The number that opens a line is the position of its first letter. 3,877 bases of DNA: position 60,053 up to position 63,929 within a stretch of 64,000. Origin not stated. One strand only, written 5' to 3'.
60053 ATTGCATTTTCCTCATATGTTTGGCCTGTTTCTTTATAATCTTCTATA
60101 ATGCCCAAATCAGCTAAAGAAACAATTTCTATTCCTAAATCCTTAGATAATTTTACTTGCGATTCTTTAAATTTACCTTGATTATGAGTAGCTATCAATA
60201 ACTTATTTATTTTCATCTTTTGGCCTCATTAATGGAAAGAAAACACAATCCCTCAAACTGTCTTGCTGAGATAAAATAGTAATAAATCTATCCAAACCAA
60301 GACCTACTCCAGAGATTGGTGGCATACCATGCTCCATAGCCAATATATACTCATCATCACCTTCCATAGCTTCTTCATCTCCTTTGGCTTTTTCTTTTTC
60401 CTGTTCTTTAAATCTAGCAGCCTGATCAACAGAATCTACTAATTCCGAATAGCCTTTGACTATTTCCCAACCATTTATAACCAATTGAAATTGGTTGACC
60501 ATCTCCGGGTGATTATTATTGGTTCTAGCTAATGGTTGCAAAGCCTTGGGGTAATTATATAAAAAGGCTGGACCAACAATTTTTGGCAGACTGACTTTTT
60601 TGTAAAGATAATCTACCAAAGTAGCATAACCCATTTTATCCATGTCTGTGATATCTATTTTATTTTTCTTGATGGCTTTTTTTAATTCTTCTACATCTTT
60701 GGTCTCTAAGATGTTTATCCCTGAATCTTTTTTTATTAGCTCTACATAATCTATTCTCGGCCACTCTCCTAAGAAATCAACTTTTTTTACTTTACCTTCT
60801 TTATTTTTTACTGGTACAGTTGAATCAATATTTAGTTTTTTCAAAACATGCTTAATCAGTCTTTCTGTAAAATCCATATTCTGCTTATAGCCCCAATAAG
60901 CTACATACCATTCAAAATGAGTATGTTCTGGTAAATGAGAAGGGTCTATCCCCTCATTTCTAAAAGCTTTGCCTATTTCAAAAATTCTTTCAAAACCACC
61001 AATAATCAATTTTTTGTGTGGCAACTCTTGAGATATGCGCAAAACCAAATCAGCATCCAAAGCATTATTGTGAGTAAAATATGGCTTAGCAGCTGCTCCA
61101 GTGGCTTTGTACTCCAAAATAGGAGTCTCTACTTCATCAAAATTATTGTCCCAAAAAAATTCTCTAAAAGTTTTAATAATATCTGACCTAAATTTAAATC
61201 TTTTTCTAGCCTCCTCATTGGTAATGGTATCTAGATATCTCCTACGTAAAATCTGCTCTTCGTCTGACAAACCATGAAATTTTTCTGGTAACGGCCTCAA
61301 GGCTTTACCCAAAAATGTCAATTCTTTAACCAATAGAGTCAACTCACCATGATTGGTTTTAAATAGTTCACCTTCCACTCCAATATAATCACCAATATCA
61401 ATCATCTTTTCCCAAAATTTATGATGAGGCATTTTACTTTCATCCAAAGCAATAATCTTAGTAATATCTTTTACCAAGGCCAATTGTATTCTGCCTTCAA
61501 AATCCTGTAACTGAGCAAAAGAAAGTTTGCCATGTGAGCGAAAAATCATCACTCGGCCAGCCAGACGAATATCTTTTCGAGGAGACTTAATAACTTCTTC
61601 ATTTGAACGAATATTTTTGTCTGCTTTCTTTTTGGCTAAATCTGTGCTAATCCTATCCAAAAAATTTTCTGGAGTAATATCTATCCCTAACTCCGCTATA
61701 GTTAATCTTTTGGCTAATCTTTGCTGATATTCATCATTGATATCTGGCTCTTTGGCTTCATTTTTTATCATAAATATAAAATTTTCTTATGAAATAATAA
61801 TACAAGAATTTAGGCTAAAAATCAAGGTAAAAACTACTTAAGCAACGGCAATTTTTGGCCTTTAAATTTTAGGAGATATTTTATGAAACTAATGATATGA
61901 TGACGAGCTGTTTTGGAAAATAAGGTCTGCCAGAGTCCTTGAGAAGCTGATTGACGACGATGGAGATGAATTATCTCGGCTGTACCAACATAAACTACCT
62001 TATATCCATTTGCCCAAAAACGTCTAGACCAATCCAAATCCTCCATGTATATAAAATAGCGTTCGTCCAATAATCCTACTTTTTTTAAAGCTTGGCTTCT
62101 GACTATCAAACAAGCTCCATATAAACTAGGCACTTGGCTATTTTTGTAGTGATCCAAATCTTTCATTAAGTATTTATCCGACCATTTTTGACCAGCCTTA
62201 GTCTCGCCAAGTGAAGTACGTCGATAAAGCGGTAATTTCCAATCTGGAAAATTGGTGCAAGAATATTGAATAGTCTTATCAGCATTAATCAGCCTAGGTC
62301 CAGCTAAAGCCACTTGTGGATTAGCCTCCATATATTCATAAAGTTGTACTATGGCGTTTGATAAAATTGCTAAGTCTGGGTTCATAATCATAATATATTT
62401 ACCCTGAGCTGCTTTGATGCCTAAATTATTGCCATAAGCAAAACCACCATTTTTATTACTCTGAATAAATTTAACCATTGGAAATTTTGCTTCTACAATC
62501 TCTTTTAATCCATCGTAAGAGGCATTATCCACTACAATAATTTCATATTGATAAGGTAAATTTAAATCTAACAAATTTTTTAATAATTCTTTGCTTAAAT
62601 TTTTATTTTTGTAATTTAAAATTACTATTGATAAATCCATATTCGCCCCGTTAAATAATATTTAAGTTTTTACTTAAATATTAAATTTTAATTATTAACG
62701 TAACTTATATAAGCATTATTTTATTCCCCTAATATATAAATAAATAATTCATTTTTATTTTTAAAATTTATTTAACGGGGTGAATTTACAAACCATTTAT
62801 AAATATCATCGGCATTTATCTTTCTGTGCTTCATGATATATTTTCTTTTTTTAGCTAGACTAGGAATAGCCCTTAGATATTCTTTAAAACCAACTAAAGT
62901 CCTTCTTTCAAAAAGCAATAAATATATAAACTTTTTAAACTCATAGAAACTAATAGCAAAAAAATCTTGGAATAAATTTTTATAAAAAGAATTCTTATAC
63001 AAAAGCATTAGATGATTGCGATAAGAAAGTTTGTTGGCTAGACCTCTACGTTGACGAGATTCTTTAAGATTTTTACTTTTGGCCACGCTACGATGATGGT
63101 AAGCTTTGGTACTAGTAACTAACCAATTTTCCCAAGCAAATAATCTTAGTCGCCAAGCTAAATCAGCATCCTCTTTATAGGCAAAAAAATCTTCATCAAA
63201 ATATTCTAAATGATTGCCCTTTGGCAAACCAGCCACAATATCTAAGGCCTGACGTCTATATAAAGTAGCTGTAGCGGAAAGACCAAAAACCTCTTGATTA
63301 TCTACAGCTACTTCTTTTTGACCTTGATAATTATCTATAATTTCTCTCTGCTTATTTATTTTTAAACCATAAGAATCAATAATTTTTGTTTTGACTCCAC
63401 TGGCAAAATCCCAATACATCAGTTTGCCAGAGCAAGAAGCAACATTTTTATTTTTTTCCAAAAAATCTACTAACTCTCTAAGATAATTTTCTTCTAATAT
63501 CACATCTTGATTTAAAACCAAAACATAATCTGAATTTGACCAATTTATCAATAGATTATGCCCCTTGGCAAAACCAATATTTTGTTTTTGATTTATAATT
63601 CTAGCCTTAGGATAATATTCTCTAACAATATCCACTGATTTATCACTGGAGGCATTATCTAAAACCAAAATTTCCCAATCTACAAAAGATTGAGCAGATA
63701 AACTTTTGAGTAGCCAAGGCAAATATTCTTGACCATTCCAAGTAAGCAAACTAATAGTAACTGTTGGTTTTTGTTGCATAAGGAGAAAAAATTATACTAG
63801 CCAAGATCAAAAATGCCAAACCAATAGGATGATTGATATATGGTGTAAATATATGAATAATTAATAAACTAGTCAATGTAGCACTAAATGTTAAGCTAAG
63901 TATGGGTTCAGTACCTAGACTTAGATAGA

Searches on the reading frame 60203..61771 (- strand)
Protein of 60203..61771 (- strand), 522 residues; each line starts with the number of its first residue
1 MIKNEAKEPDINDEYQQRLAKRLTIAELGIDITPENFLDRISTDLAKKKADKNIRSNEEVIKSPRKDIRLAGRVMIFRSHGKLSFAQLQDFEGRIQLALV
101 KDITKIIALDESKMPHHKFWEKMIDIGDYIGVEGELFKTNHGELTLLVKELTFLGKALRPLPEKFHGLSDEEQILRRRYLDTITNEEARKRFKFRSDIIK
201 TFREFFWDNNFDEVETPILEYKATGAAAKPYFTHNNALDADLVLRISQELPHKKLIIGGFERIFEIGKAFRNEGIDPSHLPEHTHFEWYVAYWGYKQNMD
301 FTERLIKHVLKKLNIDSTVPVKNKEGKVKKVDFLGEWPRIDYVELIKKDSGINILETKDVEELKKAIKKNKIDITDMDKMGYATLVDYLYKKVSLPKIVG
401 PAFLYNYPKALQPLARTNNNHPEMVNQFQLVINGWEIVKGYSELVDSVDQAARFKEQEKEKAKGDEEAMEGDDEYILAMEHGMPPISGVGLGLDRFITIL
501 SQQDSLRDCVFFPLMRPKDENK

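Call 55: search_protein_families(library=pfam, proteins=[window:60203-61771:-], max_evalue=0.00001)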
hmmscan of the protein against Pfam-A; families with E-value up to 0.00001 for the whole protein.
window:60203-61771:- (522 aa): 2 families
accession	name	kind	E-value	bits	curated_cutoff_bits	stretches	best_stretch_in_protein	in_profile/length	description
PF00152.25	tRNA-synt_2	-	1e-75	255.1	25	1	170-515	1-307/308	tRNA synthetases class II (D, K and N)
PF01336.31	tRNA_anti-codon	-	1.3e-12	47.9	27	1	69-152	2-73/75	OB-fold nucleic acid binding domain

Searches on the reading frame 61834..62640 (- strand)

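Call 55: search_protein_families(library=pfam, proteins=[window:61834-62640:-], max_evalue=0.00001)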
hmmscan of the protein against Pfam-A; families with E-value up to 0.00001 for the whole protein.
window:61834-62640:- (268 aa): 2 families
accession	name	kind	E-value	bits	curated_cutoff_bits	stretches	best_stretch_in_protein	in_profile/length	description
PF00535.33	Glycos_transf_2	-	1.7e-23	83.8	23.3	1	4-188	1-167/168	Glycosyl transferase family 2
PF13641.12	Glyco_tranf_2_3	-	2.9e-11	44.2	27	1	3-231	3-217/230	Glycosyltransferase like family 2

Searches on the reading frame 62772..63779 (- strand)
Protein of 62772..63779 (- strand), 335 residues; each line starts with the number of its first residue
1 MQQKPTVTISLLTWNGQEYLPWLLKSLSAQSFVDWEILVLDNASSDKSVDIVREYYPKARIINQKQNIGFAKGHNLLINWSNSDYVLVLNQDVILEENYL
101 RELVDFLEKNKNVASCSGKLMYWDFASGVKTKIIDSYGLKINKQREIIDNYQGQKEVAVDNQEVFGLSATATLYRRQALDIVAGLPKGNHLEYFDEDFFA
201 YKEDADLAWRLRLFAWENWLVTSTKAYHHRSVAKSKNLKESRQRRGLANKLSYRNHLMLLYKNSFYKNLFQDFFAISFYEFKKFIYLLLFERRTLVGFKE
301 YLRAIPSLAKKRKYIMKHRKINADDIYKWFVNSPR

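Call 55: search_protein_families(library=pfam, proteins=[window:62772-63779:-], max_evalue=0.00001)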
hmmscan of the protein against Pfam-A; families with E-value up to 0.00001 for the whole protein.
window:62772-63779:- (335 aa): 3 families
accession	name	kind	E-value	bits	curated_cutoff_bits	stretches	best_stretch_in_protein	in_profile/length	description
PF00535.33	Glycos_transf_2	-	2.3e-23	83.4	23.3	1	12-179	5-164/168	Glycosyl transferase family 2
PF13641.12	Glyco_tranf_2_3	-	3.9e-06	27.5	27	1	7-123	3-125/230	Glycosyltransferase like family 2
PF13632.12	Glyco_trans_2_3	-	7e-06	26.4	27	0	85-216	1-111/198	Glycosyl transferase family group 2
